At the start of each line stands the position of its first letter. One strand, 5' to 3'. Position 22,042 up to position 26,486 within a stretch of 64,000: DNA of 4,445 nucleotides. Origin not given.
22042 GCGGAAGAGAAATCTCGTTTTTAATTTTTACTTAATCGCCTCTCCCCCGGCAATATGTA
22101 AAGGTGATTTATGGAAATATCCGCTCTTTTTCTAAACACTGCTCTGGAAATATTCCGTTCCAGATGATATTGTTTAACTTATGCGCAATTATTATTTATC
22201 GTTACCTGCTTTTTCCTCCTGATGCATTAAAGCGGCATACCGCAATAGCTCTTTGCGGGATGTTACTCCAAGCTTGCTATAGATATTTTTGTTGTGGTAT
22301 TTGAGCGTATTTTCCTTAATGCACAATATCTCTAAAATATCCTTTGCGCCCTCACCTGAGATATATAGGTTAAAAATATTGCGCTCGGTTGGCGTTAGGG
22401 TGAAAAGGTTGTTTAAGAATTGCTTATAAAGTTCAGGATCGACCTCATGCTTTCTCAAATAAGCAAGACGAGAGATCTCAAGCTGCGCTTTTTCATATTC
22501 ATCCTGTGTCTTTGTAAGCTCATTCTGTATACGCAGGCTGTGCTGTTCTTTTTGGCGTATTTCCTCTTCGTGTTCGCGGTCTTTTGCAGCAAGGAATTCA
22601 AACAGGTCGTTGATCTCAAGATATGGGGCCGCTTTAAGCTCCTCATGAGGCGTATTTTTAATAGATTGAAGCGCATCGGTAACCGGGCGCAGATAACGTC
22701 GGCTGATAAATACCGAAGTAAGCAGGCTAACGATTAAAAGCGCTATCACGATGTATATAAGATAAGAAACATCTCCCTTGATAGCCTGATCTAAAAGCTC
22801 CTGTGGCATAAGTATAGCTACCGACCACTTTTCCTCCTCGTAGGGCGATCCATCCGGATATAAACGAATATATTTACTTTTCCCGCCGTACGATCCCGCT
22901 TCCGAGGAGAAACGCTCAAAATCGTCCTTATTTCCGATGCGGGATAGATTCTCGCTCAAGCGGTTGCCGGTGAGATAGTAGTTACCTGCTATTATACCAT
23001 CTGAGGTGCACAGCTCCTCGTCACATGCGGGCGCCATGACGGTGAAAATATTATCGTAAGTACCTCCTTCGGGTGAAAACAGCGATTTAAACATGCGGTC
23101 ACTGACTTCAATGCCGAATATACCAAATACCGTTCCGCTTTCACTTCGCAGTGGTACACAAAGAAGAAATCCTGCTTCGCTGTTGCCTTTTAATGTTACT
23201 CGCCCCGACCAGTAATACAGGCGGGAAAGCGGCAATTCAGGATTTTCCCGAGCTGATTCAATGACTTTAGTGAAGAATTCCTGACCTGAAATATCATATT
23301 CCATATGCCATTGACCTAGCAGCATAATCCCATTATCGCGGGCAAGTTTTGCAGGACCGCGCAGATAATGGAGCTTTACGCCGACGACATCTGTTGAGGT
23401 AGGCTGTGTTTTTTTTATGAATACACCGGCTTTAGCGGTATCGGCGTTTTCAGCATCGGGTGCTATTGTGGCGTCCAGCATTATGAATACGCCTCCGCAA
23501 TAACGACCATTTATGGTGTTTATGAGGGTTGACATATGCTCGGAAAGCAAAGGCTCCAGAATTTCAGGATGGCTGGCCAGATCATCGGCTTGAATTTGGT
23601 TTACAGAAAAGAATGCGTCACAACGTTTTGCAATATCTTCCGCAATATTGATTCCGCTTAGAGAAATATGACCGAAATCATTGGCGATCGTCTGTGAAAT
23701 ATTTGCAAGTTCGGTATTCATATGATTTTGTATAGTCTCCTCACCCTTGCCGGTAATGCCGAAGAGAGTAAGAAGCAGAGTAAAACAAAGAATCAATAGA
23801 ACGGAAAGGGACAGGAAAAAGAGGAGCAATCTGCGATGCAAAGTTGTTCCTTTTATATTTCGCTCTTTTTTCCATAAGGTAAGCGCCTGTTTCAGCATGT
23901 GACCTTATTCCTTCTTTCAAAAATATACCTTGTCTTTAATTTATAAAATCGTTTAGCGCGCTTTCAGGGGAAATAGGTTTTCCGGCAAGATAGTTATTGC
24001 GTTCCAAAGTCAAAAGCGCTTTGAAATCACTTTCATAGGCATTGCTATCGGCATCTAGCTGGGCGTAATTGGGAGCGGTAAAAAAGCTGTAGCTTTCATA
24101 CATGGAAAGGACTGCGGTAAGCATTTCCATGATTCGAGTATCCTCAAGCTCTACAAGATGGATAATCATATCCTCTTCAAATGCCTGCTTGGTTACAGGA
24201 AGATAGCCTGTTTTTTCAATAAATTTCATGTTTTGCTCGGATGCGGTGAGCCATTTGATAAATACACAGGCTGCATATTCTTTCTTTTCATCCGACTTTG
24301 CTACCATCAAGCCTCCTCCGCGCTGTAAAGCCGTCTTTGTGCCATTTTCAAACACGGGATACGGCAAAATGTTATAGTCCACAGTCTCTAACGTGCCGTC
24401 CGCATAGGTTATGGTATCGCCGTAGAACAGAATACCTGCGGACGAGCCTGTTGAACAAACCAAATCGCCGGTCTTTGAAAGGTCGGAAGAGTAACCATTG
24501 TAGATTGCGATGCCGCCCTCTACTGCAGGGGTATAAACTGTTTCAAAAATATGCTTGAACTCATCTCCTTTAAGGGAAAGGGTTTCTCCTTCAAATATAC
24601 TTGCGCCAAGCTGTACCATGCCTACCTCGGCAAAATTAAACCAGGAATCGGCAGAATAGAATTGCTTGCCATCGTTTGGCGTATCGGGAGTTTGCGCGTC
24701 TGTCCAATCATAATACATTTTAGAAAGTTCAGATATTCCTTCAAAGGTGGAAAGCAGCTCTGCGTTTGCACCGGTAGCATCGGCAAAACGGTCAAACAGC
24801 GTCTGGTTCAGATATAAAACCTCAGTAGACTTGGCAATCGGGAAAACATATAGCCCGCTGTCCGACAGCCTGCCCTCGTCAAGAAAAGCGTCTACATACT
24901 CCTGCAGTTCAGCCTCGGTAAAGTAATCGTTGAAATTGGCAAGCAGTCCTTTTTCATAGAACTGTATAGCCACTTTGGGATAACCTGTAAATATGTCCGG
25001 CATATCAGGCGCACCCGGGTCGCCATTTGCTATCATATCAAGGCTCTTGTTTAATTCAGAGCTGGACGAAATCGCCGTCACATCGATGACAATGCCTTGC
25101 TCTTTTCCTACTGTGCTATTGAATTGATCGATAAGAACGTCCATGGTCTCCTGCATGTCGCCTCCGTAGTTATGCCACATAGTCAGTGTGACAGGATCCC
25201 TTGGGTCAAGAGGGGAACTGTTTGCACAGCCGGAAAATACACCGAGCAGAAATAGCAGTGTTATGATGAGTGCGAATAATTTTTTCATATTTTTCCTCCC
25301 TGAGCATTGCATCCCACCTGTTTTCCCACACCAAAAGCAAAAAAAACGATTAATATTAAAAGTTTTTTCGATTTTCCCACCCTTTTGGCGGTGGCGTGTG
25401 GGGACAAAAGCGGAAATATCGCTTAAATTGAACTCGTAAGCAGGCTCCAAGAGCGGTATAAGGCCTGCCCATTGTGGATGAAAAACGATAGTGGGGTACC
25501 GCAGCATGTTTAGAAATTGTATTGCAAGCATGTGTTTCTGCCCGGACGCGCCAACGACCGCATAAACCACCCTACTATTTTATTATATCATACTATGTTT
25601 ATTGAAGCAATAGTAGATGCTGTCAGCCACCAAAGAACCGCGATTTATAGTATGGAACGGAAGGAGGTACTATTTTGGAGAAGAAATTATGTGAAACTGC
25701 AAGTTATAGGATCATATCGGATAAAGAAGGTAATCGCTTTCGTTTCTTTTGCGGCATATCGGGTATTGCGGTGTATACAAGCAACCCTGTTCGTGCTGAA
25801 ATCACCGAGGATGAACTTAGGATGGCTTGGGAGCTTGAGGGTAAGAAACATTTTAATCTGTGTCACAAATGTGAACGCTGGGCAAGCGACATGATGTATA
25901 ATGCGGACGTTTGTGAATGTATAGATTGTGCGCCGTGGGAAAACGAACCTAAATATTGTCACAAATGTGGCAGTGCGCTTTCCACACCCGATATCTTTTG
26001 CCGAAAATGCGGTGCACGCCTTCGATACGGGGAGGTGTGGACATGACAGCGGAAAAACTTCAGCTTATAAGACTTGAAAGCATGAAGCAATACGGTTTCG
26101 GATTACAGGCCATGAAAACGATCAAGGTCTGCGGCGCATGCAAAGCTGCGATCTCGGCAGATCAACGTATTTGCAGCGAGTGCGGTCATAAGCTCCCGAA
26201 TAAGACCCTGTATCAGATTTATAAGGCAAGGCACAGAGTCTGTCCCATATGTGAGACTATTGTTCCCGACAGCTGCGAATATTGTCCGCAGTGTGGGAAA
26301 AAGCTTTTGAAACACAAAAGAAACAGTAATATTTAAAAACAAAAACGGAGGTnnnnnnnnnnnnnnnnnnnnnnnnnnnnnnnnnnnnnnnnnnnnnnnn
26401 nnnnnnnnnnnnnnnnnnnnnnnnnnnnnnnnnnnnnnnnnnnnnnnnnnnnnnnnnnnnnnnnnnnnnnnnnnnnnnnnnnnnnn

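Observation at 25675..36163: Same-strand island of six zinc-ribbon proteins interleaved with a lipoprotein family: candidate undescribed envelope-associated system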

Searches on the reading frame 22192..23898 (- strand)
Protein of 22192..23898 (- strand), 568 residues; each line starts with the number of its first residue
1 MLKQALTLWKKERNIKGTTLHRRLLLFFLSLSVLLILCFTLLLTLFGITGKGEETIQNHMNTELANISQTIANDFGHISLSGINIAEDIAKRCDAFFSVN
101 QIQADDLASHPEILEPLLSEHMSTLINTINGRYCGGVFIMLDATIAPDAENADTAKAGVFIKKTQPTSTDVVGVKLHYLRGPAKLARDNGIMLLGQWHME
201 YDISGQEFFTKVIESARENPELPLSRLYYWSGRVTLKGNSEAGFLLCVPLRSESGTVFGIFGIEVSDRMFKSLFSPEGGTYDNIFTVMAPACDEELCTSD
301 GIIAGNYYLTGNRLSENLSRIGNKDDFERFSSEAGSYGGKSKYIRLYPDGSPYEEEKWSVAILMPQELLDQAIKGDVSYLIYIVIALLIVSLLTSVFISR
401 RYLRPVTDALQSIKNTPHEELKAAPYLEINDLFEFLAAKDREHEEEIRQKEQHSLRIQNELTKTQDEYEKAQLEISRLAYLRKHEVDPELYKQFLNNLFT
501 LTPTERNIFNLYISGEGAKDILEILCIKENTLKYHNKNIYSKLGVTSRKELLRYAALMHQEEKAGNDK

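Call 4: search_protein_families(library=pfam, max_evalue=0.1, proteins=[window:22192-23898:-])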
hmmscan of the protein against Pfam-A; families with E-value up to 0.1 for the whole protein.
window:22192-23898:- (568 aa): 1 family
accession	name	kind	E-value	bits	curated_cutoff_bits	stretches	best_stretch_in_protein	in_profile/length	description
PF00196.25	GerE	-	1.4e-12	47.5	23.5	1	500-555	2-57/57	Bacterial regulatory proteins, luxR family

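Call 84: search_solved_structures(query=window:22192-23898:-, max_evalue=0.01)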
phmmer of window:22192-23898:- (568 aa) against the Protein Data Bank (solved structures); distinct sequences matched with E-value up to 0.01: 7.
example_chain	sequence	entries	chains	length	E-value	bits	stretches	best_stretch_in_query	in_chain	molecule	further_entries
1fse_A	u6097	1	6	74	0.00045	22.2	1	500-552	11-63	GERE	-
6jqs_A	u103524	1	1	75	0.00058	21.8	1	499-552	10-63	DNA-binding response regulator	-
7r3j_C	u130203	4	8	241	0.0029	19.5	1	469-557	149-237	Regulatory protein RhlR | RhlR protein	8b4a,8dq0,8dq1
8u3b_G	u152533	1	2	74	0.0039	19.1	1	500-561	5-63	Nitrate/nitrite response regulator protein NarL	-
1je8_A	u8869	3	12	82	0.0044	18.9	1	499-561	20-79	Nitrate/Nitrite Response Regulator Protein NARL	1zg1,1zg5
7r3i_A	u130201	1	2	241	0.0045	18.9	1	471-557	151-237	PROSS optimized variant of RhlR with 61 mutations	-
7r3g_B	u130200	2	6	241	0.0089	17.9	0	484-558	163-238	Regulatory protein RhlR | PROSS optimized variant of RhlR with 75 mutations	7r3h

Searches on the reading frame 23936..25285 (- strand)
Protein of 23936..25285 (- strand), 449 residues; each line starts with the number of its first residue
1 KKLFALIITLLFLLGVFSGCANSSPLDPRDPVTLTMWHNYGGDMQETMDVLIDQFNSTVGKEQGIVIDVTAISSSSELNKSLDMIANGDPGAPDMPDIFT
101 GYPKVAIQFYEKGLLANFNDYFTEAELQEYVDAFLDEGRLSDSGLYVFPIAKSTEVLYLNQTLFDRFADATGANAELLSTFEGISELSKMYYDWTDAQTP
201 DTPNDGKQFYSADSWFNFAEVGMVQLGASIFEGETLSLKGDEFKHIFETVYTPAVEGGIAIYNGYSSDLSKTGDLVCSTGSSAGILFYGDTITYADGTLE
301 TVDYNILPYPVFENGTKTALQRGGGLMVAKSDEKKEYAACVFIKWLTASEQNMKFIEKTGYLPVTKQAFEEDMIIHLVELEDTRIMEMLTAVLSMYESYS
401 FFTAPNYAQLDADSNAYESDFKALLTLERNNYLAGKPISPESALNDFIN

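Call 4: search_protein_families(library=pfam, max_evalue=0.1, proteins=[window:23936-25285:-])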
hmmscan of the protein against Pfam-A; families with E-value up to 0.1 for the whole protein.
window:23936-25285:- (449 aa): 2 families
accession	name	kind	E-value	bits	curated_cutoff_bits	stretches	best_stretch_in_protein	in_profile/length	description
PF13416.11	SBP_bac_8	-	5.8e-27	95.6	27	1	52-374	3-271/279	Bacterial extracellular solute-binding protein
PF01547.30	SBP_bac_1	-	1.8e-11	45.1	26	1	42-352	2-306/307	Bacterial extracellular solute-binding protein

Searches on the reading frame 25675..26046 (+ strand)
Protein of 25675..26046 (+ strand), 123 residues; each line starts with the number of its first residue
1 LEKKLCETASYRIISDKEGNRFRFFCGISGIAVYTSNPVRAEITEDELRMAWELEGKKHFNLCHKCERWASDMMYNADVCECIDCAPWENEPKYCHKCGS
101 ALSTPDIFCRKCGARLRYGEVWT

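Call 3: search_protein_families(library=pfam, max_evalue=0.1, proteins=[window:25675-26046:+])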
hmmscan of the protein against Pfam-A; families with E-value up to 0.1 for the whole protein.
window:25675-26046:+ (123 aa): 6 families
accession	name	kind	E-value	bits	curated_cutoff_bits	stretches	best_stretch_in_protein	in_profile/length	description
PF13240.11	Zn_Ribbon_1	-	5e-06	26.6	25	1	94-116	1-23/23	zinc-ribbon domain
PF13248.11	Zn_ribbon_3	-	2.5e-05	24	27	1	93-116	3-26/26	zinc-ribbon domain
PF24463.1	DUF7577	-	0.001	19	28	0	108-117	18-27/27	Domain of unknown function (DUF7577)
PF12773.13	DZR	-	0.013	16.1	27.3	0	58-113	10-45/45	Double zinc ribbon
PF18912.6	DZR_2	-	0.023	15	27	1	81-120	9-50/56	Double zinc ribbon domain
PF14803.11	Zn_ribbon_Nudix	-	0.091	13.1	25.6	0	93-103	1-11/34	Nudix N-terminal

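Call 11: search_protein_families(library=ncbifam, max_evalue=0.1, proteins=[window:25675-26046:+])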
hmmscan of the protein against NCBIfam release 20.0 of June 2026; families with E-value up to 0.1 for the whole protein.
window:25675-26046:+ (123 aa): 2 families
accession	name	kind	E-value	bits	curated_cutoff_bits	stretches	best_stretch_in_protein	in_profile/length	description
NF045510.1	4Cys_prefix_kin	domain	0.0027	17.9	24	0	93-102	17-26/26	4-Cys prefix domain-containing protein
NF047723.1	TransFacS4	equivalog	0.017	15.6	120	0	93-115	2-26/90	transcription factor S4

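Call 78: search_protein_families(library=phrogs, max_evalue=0.001, proteins=[window:25675-26046:+])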
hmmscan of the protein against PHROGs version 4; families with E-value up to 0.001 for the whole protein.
window:25675-26046:+ (123 aa): 0 families

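Call 83: search_solved_structures(query=window:25675-26046:+, max_evalue=1)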
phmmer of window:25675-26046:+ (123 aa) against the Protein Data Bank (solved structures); distinct sequences matched with E-value up to 1: 1.
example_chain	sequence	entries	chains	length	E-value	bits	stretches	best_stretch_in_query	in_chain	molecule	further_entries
9fhl_C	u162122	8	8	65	0.51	13.5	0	93-115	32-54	Small zinc finger protein HVO-2753-like zinc-binding pocket domain-containing protein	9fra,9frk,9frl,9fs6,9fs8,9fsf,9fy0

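Call 101: find_homologous_proteins(query=window:25675-26046:+, max_evalue=0.001)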
Query window:25675-26046:+ (123 aa): 12 proteins with E <= 0.001 among 19 candidates.
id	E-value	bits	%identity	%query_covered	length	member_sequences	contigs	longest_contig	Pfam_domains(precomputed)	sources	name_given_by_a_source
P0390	2.3e-82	291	99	100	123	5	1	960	PF13240.12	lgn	-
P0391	1.9e-51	191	68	95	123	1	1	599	PF13240.12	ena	-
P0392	8.9e-49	183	65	94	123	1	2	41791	PF13240.12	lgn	-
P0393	1.7e-44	169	61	99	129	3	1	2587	-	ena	-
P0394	4.6e-44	167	62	91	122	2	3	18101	PF13240.12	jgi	-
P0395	7.8e-41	157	56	97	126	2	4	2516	PF13240.12,PF12773.14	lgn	-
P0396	4.1e-38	148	55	98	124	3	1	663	PF13248.12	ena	-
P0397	7.9e-38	147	55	98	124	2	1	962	PF13248.12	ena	-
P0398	2.9e-37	145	54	98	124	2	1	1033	PF13248.12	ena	-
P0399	4.7e-37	145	54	98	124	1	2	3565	PF13248.12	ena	-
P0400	2.3e-30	123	48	92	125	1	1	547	PF13240.12,PF12773.14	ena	-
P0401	2.1e-29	120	57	74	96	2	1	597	PF13248.12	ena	-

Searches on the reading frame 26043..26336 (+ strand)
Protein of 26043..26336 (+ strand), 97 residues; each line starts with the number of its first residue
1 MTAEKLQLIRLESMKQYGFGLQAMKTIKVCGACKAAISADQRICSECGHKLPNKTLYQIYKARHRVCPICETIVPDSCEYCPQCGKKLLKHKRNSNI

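Call 3: search_protein_families(library=pfam, max_evalue=0.1, proteins=[window:26043-26336:+])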
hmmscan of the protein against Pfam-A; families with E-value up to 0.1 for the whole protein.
window:26043-26336:+ (97 aa): 16 families
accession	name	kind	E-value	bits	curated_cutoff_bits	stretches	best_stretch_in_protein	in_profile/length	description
PF12773.13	DZR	-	6.6e-10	39.4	27.3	1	30-85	1-45/45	Double zinc ribbon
PF13248.11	Zn_ribbon_3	-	5.3e-07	29.3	27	1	29-51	4-26/26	zinc-ribbon domain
PF13240.11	Zn_Ribbon_1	-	7.6e-07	29.2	25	2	67-88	2-23/23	zinc-ribbon domain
PF10571.15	UPF0547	-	2.4e-06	28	29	2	65-85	1-21/26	Uncharacterised protein family UPF0547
PF17032.10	Zn_ribbon_15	-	2.9e-06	28.4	28.9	2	62-85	50-73/73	zinc-ribbon family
PF18912.6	DZR_2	-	1.6e-05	25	27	2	28-54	22-49/56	Double zinc ribbon domain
PF09297.16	Zn_ribbon_NUD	-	2.4e-05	24.4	24.8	0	63-73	20-30/32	NADH pyrophosphatase zinc ribbon domain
PF14803.11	Zn_ribbon_Nudix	-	0.0024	18.2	25.6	0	80-90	2-11/34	Nudix N-terminal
PF08772.16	Zn_ribbon_NOB1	-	0.0029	18.1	24.9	1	66-90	10-35/72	Nin one binding (NOB1) Zn-ribbon like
PF01783.29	Ribosomal_L32p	-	0.0034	18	21.3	1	14-49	14-47/56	Ribosomal L32p protein family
PF07191.17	Zn_ribbon_6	-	0.0043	17.5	25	0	43-92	2-43/67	Double zinc ribbon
PF18439.7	zf_UBZ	-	0.0087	16.2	25.6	0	80-94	4-18/32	Ubiquitin-Binding Zinc Finger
PF17120.11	zf-RING_16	-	0.012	15.7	27.4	0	26-49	3-26/57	RING/Ubox like zinc-binding domain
PF09889.16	DUF2116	-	0.02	15.3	26.8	0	30-51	6-28/59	Probable treble clef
PF22400.1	DUF6980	-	0.022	15.4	27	0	78-95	52-69/99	Domain of unknown function (DUF6980)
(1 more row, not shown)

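Call 11: search_protein_families(library=ncbifam, max_evalue=0.1, proteins=[window:26043-26336:+])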
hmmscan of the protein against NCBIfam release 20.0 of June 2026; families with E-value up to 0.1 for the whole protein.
window:26043-26336:+ (97 aa): 8 families
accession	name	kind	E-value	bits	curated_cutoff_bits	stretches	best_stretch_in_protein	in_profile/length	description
NF049953.1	ribbon_DG_selen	exception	1.1e-06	28.7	130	2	25-50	145-170/172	zinc ribbon-containing (seleno)protein DG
NF005651.0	PRK07418.1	subfamily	0.02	13.1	942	0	22-51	588-617/617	acetolactate synthase large subunit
NF033497.1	rubre_like_arch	subfamily_domain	0.022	14.5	32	0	67-87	3-25/34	rubrerythrin-like domain-containing protein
NF008616.0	PRK11595.1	equivalog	0.025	14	304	1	59-86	15-42/227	DNA utilization protein GntX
NF053815.1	teico_TcaA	equivalog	0.047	12.5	550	0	28-55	2-29/463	membrane-associated protein TcaA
NF045510.1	4Cys_prefix_kin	domain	0.053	13.8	24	0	39-51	14-26/26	4-Cys prefix domain-containing protein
NF011683.0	PRK15103.1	equivalog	0.072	12.1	562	0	64-95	221-252/421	membrane integrity-associated transporter subunit PqiA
TIGR03830.1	CxxCG_CxxCG_HTH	subfamily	0.078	12.8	61.8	0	26-63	17-53/127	type II TA system antitoxin MqsA family protein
